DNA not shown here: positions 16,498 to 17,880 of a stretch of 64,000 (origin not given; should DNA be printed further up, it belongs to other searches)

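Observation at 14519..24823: Compact thiopeptide-like azole/dehydroamino-acid RiPP cluster with a non-standard enzyme complement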

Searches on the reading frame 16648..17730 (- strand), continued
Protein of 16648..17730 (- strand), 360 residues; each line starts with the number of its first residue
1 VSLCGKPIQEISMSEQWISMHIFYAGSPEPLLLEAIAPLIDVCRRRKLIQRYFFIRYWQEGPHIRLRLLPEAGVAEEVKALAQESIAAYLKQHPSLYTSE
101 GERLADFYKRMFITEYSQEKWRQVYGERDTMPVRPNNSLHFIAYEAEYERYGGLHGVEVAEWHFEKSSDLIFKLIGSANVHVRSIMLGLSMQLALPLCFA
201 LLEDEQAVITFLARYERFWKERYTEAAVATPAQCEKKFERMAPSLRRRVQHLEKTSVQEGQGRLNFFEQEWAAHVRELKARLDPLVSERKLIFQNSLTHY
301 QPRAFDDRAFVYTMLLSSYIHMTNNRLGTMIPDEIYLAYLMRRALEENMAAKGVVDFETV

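Call 81: fold_search(model_id=the predicted structure, library=pdb)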
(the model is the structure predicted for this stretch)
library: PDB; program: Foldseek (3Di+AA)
matches with E <= 10: 634; with E <= 0.001: 21
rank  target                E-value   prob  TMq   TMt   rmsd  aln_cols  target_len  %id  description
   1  5wa4_C                2.0e-11  1.00  0.66  0.73   5.7       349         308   16  Pyridine synthase, TbtD, from thiomuracin biosynthesis bound to an N-terminal leader peptide fragment (released 2017-11-22)
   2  5wa4_E                2.9e-11  1.00  0.66  0.72   5.5       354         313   17  Pyridine synthase, TbtD, from thiomuracin biosynthesis bound to an N-terminal leader peptide fragment (released 2017-11-22)
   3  5wa4_D                5.6e-11  1.00  0.72  0.80   4.2       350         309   15  Pyridine synthase, TbtD, from thiomuracin biosynthesis bound to an N-terminal leader peptide fragment (released 2017-11-22)
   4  5wa3_A                7.7e-11  1.00  0.71  0.79   4.4       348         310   18  Pyridine synthase, TbtD, from thiomuracin biosynthesis (released 2017-11-22)
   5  8ejz_B                1.0e-10  1.00  0.66  0.74   5.3       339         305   19  [4+2] Aza-Cyclase Y293F variant (released 2022-11-23)
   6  5wa4_F                1.1e-10  1.00  0.70  0.79   4.8       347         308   17  Pyridine synthase, TbtD, from thiomuracin biosynthesis bound to an N-terminal leader peptide fragment (released 2017-11-22)
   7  5wa4_B                1.1e-10  1.00  0.64  0.71   5.7       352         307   16  Pyridine synthase, TbtD, from thiomuracin biosynthesis bound to an N-terminal leader peptide fragment (released 2017-11-22)
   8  5wa3_B                1.7e-10  1.00  0.69  0.78   4.5       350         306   14  Pyridine synthase, TbtD, from thiomuracin biosynthesis (released 2017-11-22)
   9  5w99                  1.8e-10  1.00  0.66  0.71   6.1       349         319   19  Pyridine synthase, PbtD, from GE2270 biosynthesis bound to TSP (released 2017-11-22)
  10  8ejz_A                1.8e-10  1.00  0.64  0.72   5.2       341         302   18  [4+2] Aza-Cyclase Y293F variant (released 2022-11-23)
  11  8ejy                  2.6e-10  1.00  0.71  0.80   4.1       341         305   19  [4+2] Aza-Cyclase F293A variant (released 2022-11-23)
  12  5w98                  2.7e-10  1.00  0.66  0.75   4.7       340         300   18  Pyridine synthase, PbtD, from GE2270 biosynthesis (released 2017-11-22)
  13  7cww                  2.3e-09  1.00  0.66  0.65   8.0       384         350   17  Crystal structure of TsrL (released 2021-09-15)
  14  5ehk_A                3.6e-07  1.00  0.53  0.20   7.9       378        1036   15  Crystal structure of tRNA dependent lantibiotic dehydratase MibB from Microbispora sp. 107891 (released 2016-03-02)
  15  9g05_A                6.2e-07  1.00  0.57  0.21   7.3       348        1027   15  Structure of MadB, a class I dehydrates from Clostridium maddingley, in complex with its substrate (released 2025-07-16)
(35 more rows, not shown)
